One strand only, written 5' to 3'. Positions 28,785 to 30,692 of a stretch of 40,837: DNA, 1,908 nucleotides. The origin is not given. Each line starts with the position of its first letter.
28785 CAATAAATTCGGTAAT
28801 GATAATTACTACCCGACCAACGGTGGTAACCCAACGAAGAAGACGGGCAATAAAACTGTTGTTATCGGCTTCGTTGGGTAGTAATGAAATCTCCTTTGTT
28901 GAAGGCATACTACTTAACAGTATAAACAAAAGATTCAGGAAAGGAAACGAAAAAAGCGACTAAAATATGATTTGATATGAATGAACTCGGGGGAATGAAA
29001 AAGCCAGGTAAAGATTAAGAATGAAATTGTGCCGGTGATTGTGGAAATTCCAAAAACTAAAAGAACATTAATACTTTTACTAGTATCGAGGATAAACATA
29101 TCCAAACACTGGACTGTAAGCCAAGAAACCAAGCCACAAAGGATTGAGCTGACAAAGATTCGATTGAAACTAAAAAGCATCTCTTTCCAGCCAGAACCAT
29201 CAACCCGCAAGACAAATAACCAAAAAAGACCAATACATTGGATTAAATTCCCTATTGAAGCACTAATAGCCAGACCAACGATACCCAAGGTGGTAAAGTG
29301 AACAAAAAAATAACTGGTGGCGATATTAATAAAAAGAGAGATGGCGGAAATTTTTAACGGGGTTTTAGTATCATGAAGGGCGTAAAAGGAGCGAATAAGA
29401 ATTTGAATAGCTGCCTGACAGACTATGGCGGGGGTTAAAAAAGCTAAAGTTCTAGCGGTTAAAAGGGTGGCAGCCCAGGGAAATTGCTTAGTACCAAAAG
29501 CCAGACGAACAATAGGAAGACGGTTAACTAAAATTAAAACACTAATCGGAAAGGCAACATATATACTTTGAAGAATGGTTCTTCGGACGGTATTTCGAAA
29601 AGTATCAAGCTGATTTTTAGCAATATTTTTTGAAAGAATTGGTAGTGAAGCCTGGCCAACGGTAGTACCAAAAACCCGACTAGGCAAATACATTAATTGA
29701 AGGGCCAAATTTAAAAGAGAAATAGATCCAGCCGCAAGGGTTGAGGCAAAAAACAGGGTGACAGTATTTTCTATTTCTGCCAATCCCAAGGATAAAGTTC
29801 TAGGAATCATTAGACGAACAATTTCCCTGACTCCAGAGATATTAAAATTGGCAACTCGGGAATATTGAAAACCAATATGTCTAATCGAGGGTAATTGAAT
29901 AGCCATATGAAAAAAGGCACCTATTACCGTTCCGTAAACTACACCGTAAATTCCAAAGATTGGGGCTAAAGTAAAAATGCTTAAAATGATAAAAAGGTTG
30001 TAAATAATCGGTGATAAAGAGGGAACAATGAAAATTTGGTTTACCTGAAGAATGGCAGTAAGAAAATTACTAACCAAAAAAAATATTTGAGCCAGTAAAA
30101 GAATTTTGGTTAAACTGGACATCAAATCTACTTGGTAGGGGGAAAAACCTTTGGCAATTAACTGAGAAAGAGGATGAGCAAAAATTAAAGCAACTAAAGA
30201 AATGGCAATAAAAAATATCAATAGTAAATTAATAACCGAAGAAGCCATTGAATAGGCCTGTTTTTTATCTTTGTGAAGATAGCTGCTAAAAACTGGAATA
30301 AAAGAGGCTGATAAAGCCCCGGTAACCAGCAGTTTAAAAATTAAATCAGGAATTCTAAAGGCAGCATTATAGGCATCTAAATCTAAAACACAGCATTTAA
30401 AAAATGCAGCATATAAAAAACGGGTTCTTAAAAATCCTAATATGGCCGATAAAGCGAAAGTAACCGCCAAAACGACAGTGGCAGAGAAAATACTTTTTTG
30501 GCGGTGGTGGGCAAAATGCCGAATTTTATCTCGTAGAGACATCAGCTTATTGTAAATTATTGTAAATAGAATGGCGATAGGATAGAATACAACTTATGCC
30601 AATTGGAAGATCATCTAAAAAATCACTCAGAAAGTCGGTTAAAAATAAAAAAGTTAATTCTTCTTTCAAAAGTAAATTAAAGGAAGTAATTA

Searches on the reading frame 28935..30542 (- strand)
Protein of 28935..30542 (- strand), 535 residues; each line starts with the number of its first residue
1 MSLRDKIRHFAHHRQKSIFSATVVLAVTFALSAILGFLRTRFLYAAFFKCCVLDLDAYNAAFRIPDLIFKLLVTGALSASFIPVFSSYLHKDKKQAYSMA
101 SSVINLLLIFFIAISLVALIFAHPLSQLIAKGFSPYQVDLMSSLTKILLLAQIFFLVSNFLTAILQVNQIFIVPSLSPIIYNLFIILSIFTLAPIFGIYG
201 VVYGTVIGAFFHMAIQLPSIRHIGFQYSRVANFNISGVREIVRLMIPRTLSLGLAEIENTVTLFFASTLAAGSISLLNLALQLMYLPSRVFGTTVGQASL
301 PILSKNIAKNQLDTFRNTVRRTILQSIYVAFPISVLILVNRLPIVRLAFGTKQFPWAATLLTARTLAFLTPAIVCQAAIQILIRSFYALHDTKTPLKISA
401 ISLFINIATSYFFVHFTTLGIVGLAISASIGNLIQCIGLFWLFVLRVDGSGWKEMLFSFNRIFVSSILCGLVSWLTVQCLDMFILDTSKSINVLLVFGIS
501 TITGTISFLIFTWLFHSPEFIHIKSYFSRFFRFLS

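Call 65: search_protein_families(library=pfam, proteins=[window:28935-30542:-], max_evalue=0.05)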
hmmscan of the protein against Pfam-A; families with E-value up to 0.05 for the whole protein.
window:28935-30542:- (535 aa): 2 families
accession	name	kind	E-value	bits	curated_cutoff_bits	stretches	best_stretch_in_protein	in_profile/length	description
PF03023.19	MurJ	-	8.8e-76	255.8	27.4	1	54-477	10-434/451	Lipid II flippase MurJ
PF01554.23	MatE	-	2.7e-11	43.9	24.9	2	259-411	13-160/161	MatE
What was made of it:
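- The nearest MOP-family protein is MurJ at 28935-30542 (call 65), which is probably needed for lipid II.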
